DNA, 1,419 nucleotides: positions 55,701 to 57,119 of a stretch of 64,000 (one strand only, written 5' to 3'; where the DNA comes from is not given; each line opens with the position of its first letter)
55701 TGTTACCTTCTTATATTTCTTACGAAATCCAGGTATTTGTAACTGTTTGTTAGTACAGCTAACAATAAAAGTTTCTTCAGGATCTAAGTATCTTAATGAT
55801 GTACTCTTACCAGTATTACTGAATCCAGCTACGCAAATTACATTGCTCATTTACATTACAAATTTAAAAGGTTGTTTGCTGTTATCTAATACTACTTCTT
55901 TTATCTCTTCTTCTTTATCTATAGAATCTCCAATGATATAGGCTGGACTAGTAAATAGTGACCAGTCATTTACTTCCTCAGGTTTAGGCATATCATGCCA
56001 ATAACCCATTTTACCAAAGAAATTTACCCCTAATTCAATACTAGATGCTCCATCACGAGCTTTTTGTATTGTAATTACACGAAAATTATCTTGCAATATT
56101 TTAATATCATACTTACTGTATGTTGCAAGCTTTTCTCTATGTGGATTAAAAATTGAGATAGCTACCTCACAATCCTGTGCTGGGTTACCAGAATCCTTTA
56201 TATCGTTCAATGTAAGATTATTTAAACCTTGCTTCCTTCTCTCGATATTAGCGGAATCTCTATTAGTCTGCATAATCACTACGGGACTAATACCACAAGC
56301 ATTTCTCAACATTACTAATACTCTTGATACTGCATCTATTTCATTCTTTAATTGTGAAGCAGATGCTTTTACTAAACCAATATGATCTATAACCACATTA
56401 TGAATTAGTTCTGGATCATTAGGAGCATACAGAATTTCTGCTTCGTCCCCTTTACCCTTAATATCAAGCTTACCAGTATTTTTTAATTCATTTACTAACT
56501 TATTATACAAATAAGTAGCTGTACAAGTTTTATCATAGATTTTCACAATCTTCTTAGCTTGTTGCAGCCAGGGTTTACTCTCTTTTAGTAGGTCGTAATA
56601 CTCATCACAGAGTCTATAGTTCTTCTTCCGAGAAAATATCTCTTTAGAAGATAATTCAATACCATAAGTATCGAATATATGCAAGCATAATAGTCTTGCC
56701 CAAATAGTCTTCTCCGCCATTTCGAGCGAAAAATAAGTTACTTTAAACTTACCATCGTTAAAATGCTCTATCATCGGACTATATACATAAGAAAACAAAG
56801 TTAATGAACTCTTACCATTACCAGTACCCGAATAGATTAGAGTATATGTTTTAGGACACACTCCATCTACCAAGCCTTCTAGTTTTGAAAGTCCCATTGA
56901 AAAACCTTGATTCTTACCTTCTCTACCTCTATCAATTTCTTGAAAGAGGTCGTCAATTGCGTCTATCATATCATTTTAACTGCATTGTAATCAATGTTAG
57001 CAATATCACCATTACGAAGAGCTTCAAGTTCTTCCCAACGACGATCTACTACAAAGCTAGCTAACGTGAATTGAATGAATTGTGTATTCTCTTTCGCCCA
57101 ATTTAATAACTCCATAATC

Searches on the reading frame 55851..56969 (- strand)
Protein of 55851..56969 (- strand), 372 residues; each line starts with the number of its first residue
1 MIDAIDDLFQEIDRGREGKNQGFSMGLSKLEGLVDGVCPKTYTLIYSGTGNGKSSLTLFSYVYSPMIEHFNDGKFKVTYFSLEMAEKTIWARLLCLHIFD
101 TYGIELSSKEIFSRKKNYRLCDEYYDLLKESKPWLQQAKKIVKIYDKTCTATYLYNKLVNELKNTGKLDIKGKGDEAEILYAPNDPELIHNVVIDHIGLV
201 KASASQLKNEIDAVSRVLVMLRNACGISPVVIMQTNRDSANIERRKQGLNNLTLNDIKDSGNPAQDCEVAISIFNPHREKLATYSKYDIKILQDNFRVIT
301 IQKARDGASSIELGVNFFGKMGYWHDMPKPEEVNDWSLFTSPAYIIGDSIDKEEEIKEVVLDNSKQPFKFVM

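Call 19: search_protein_families(library=phrogs, proteins=[window:55851-56969:-], max_evalue=0.001)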
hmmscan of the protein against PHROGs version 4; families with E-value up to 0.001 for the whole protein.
window:55851-56969:- (372 aa): 4 families
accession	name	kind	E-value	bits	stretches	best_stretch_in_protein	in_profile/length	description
phrog_19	-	DNA, RNA and nucleotide metabolism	1.7e-25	91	1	3-339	313-589/621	DnaB-like replicative helicase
phrog_15558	-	unknown function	4.6e-12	46.8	1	140-294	197-359/403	-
phrog_239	-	DNA, RNA and nucleotide metabolism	3e-08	34.1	0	7-97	325-410/801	DNA primase/helicase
phrog_243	-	DNA, RNA and nucleotide metabolism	0.00024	21.2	0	15-96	12-82/273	DnaB-like replicative helicase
